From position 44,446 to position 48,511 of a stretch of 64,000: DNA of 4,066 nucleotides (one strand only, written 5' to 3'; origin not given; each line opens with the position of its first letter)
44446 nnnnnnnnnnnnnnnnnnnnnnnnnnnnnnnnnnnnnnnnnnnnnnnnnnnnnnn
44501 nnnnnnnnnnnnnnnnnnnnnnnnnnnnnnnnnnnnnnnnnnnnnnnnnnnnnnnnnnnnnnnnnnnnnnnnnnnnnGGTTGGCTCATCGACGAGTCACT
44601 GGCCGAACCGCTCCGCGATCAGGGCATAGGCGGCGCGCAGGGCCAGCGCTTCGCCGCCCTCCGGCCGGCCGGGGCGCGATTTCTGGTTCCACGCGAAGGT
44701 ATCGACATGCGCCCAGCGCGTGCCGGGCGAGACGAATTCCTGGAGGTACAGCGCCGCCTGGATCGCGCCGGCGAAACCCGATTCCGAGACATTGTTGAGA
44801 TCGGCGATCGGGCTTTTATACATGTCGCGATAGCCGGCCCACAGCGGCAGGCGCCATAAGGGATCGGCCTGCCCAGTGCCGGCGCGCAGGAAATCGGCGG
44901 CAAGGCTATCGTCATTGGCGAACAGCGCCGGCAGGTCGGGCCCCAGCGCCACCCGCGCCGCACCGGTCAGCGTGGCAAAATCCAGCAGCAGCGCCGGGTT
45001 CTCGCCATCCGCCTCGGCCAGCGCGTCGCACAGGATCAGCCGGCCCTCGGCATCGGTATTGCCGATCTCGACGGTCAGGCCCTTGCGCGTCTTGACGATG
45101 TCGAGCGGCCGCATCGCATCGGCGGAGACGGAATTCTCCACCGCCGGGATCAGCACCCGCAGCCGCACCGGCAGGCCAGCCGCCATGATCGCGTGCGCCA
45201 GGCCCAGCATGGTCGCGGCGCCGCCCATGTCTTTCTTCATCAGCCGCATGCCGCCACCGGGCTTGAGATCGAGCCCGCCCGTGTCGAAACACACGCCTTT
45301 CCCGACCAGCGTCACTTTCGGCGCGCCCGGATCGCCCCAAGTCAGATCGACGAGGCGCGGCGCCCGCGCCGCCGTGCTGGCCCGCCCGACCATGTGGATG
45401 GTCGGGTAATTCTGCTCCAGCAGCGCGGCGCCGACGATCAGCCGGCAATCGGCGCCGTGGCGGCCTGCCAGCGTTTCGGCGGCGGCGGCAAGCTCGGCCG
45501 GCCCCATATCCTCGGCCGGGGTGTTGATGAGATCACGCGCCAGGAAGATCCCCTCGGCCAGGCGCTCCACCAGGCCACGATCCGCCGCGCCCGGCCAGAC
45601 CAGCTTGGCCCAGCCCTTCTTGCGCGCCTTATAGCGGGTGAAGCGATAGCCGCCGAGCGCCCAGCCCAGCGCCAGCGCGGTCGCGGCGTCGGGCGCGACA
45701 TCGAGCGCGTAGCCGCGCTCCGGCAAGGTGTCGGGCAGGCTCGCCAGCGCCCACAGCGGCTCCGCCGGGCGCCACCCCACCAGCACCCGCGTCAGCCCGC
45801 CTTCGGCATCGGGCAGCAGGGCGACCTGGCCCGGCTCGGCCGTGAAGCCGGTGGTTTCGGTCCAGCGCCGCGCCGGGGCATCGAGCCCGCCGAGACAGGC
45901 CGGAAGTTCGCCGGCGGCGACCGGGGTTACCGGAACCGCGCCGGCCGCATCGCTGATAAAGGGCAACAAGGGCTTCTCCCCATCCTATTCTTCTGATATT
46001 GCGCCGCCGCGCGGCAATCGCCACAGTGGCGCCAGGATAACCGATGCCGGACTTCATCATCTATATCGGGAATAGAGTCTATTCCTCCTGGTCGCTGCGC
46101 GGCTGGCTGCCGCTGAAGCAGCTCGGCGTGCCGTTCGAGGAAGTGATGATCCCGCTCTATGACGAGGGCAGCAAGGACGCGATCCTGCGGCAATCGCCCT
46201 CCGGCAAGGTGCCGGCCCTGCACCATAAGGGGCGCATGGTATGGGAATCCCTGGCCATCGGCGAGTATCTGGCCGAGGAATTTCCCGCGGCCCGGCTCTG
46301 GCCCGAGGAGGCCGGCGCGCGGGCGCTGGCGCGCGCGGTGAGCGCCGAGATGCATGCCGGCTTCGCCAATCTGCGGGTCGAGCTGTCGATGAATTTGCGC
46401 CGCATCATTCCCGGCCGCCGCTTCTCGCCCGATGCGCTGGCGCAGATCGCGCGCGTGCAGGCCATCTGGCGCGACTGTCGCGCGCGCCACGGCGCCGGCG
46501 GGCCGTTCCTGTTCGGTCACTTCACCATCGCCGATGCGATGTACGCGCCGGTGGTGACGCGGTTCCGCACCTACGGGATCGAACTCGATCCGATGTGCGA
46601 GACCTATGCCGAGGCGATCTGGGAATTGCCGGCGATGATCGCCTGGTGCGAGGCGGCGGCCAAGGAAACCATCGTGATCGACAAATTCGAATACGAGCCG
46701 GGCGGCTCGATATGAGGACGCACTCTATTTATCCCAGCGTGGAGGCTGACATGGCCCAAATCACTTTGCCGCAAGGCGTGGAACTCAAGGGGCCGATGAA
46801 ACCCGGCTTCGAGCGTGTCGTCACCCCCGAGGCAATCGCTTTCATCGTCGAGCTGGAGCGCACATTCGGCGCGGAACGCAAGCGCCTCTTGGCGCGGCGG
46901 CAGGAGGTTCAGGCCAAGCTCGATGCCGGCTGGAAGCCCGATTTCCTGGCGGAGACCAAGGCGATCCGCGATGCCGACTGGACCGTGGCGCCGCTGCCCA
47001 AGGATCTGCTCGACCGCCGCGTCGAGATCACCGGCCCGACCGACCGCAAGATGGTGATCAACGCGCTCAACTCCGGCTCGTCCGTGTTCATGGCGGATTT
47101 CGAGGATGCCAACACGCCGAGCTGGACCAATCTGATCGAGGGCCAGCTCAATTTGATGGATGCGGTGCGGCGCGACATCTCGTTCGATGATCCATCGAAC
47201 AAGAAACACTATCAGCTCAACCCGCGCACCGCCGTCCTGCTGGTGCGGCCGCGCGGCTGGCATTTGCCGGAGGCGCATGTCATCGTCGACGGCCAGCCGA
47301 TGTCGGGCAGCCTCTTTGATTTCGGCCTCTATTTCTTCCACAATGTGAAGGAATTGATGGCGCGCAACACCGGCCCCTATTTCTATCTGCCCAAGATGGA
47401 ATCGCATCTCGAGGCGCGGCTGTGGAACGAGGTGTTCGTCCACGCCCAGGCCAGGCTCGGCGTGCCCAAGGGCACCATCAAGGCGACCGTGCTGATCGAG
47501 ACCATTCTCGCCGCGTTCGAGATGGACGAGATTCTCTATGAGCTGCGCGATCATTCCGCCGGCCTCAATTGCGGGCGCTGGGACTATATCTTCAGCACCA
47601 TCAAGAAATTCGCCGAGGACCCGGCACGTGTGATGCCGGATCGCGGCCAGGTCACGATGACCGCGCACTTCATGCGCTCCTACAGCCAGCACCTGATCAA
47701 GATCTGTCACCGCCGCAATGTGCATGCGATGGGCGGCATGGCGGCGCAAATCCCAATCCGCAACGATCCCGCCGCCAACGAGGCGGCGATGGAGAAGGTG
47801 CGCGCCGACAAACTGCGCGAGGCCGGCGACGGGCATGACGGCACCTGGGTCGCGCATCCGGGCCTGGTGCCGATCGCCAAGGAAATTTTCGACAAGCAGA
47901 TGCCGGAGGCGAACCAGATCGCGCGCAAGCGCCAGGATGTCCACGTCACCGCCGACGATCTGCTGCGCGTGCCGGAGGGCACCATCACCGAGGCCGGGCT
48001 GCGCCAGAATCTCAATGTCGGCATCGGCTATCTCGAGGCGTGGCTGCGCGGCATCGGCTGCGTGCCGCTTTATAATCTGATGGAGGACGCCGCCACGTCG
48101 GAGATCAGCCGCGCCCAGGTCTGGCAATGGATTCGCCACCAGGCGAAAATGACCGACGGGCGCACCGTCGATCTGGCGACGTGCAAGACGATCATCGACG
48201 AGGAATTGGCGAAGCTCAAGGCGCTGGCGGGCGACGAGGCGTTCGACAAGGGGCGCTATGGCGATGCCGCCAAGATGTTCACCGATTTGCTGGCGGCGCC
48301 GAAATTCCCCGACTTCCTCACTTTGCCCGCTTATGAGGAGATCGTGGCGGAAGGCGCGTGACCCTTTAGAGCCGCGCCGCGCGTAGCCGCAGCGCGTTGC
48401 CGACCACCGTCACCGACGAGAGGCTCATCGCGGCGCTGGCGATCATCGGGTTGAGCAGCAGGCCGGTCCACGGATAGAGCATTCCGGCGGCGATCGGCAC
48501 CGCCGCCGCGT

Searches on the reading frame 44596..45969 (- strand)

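Call 87: search_protein_families(library=pfam, proteins=[window:44596-45969:-], max_evalue=0.00001)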
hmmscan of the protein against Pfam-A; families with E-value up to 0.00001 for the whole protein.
window:44596-45969:- (457 aa): 2 families
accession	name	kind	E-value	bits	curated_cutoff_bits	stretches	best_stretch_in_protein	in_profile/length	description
PF00883.26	Peptidase_M17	-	1.1e-99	334.1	25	1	143-440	2-302/310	Cytosol aminopeptidase family, catalytic domain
PF21337.3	Peptidase_M17_N_1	-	2.1e-29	102.5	27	1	12-126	1-118/118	M17 aminopeptidase, N-terminal domain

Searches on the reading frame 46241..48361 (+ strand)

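Call 87: search_protein_families(library=pfam, proteins=[window:46241-48361:+], max_evalue=0.00001)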
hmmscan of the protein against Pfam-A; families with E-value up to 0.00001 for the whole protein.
window:46241-48361:+ (706 aa): 3 families
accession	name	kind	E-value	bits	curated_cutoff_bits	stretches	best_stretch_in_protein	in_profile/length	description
PF01274.28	MS_TIM-barrel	-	5.5e-118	392.8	26.4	1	332-576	1-247/248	Malate synthase, TIM barrel domain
PF20659.2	MS_C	-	1.6e-41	141.8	23.1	1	582-701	2-118/118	Malate synthase, C-terminal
PF20656.2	MS_N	-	2.3e-16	59.5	23.5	1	179-240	2-63/64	Malate synthase, N-terminal domain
